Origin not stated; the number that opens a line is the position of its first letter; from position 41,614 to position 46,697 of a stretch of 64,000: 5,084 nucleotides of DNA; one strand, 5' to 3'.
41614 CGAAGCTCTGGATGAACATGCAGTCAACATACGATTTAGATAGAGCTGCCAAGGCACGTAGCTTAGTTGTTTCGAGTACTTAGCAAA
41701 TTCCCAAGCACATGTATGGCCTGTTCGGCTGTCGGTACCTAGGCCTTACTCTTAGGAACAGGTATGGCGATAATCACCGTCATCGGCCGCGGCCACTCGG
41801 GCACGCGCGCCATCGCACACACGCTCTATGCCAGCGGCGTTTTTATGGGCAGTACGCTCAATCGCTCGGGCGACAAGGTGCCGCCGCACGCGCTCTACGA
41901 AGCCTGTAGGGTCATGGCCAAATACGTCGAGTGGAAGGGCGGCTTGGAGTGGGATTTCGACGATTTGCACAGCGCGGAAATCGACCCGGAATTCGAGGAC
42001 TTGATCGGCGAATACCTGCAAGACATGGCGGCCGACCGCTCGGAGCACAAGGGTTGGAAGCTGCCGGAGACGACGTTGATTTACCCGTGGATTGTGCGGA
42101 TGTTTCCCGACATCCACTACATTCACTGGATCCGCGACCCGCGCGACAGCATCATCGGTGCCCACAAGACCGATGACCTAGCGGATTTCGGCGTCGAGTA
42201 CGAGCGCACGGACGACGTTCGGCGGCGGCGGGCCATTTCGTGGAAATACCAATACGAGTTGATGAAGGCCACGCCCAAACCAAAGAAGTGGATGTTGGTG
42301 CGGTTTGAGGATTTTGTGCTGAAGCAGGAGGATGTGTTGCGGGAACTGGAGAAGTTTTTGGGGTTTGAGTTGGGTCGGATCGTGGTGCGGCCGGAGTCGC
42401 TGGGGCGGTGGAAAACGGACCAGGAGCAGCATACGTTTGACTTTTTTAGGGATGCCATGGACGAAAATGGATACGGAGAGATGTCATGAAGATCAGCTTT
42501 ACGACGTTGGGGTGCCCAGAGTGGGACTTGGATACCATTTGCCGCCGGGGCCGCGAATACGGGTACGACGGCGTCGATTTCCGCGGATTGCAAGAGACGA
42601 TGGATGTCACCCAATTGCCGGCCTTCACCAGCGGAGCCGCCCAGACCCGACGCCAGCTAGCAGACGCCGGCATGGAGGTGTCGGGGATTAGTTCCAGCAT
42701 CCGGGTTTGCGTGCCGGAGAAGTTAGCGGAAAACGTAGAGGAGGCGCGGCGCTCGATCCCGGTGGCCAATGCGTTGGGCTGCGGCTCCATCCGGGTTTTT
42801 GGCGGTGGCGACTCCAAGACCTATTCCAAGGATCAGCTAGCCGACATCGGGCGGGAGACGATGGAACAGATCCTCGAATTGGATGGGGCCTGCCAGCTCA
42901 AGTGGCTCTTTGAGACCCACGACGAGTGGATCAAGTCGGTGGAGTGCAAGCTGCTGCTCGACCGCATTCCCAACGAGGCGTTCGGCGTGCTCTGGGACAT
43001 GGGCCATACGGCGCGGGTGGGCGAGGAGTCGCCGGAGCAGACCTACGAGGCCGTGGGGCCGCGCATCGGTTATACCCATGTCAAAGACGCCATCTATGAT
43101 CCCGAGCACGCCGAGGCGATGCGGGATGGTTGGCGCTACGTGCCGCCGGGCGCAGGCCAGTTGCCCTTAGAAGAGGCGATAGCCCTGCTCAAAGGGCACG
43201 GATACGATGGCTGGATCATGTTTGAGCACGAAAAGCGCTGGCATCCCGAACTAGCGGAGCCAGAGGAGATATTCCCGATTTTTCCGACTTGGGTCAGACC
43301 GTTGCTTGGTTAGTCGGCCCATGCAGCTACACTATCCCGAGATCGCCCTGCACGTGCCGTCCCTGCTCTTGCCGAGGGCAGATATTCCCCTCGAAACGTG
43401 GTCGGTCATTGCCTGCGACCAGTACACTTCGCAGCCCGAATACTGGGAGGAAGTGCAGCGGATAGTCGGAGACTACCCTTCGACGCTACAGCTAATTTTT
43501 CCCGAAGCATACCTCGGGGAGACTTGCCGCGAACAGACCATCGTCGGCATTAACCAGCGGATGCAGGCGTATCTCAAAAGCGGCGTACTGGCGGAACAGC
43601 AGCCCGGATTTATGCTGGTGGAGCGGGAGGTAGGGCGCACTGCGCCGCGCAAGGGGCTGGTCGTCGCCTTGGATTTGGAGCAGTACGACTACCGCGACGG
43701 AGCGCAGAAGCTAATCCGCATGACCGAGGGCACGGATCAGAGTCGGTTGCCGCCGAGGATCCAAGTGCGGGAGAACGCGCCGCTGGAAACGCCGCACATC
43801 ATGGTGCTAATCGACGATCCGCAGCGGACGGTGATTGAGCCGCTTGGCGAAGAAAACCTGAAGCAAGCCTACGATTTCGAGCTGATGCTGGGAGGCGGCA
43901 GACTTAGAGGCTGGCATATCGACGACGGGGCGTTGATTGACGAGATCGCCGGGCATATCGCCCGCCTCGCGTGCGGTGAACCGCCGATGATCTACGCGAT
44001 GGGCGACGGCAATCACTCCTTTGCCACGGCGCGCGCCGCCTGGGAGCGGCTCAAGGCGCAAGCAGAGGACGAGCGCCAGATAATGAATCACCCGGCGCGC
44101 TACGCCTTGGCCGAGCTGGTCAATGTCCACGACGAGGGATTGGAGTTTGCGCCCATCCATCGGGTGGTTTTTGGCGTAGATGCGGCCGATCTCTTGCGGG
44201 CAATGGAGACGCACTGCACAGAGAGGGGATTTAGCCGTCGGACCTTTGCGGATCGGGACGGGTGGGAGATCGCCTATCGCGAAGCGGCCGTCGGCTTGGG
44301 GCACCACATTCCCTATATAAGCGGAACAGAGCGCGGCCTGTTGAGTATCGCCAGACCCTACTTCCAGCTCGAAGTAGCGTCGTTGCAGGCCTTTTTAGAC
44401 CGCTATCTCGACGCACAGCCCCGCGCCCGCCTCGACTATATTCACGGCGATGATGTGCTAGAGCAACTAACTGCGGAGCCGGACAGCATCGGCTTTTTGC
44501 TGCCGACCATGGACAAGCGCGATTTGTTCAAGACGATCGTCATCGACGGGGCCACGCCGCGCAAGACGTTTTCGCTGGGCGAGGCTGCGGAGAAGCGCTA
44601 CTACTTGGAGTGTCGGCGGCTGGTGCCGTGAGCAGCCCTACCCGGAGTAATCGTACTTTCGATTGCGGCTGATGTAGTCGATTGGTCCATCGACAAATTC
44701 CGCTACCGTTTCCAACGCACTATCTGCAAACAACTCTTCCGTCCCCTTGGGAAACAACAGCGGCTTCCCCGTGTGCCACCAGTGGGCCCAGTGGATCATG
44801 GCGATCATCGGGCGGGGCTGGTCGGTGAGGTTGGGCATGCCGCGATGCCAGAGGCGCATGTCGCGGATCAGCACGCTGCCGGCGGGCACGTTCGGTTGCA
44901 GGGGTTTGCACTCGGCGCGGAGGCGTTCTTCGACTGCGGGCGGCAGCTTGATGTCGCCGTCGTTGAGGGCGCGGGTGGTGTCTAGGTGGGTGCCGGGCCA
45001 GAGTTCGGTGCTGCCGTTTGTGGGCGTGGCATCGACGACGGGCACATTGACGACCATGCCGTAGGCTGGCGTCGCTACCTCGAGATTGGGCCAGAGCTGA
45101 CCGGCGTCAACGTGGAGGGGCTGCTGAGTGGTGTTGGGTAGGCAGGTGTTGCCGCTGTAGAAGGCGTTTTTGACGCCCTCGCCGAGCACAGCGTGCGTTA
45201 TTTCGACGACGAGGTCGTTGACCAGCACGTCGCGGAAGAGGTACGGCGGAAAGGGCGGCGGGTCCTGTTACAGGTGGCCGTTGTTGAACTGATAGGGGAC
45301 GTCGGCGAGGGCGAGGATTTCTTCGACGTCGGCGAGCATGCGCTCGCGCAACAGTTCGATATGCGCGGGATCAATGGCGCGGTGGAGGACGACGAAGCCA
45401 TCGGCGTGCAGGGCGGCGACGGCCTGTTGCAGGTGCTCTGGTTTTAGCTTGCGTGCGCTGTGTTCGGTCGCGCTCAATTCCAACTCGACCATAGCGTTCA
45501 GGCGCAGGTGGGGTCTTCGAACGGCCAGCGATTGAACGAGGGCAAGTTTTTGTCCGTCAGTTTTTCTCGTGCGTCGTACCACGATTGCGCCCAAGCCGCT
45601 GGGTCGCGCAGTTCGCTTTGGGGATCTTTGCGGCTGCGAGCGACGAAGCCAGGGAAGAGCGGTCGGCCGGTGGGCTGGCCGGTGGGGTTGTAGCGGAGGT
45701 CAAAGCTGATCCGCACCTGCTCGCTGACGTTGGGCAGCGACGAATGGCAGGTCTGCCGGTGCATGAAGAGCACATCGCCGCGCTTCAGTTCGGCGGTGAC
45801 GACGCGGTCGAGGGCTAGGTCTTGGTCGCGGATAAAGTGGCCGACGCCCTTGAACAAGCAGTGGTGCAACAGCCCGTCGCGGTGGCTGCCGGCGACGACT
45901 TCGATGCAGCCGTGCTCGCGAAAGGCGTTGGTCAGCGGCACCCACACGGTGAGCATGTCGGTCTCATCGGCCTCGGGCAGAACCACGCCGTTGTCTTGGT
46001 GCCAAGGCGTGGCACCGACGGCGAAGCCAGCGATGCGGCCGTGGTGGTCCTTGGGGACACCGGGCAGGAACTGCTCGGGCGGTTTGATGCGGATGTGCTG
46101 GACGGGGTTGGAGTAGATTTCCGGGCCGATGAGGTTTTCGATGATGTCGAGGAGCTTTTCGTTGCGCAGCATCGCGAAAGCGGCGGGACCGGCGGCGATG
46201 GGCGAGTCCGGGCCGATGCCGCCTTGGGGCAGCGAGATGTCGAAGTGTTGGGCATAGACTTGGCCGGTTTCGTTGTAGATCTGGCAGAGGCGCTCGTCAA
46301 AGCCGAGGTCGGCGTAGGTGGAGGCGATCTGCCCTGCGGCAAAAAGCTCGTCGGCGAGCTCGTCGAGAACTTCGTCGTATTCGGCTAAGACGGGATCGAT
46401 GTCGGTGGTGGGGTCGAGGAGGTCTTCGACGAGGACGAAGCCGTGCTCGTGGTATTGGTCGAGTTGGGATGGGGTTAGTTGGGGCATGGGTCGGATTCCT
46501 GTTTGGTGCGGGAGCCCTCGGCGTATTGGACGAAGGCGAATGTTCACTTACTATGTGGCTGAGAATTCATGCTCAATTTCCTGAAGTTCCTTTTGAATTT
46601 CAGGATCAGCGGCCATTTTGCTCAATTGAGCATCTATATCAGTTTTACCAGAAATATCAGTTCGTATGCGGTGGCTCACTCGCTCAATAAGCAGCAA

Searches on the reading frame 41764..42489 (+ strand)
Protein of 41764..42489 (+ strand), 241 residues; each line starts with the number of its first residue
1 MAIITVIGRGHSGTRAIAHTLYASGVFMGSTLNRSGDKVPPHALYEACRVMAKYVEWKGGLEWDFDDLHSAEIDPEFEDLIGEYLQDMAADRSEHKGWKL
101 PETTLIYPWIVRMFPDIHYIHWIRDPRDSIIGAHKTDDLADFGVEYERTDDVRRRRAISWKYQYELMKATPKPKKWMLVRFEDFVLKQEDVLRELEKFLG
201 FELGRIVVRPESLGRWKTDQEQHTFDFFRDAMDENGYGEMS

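Call 24: search_protein_families(library=pfam, proteins=[window:41764-42489:+], max_evalue=0.001)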
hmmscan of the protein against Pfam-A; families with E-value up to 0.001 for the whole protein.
window:41764-42489:+ (241 aa): 1 family
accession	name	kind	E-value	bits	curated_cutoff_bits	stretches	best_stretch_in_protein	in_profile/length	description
PF13469.12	Sulfotransfer_3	-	1.8e-14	55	27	1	60-202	106-213/216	Sulfotransferase family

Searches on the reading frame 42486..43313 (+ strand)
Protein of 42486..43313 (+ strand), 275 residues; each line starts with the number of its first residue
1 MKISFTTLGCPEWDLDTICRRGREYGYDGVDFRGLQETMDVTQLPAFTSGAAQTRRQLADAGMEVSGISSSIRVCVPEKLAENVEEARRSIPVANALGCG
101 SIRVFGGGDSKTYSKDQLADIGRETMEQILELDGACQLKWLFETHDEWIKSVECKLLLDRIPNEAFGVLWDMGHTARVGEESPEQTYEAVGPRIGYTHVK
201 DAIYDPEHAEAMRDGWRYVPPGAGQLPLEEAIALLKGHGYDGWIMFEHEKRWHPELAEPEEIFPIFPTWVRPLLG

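Call 24: search_protein_families(library=pfam, proteins=[window:42486-43313:+], max_evalue=0.001)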
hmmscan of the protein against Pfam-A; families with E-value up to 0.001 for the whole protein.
window:42486-43313:+ (275 aa): 1 family
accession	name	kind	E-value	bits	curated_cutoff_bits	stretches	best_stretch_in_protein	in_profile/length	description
PF01261.30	AP_endonuc_2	-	2.5e-31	109.7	31.1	1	22-256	4-237/249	Xylose isomerase-like TIM barrel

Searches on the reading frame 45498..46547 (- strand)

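Call 24: search_protein_families(library=pfam, proteins=[window:45498-46547:-], max_evalue=0.001)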
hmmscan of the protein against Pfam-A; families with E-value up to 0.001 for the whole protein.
window:45498-46547:- (349 aa): 1 family
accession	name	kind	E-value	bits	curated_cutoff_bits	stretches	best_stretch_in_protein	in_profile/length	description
PF05721.19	PhyH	-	1.1e-20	75.3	22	1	32-280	1-212/213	Phytanoyl-CoA dioxygenase (PhyH)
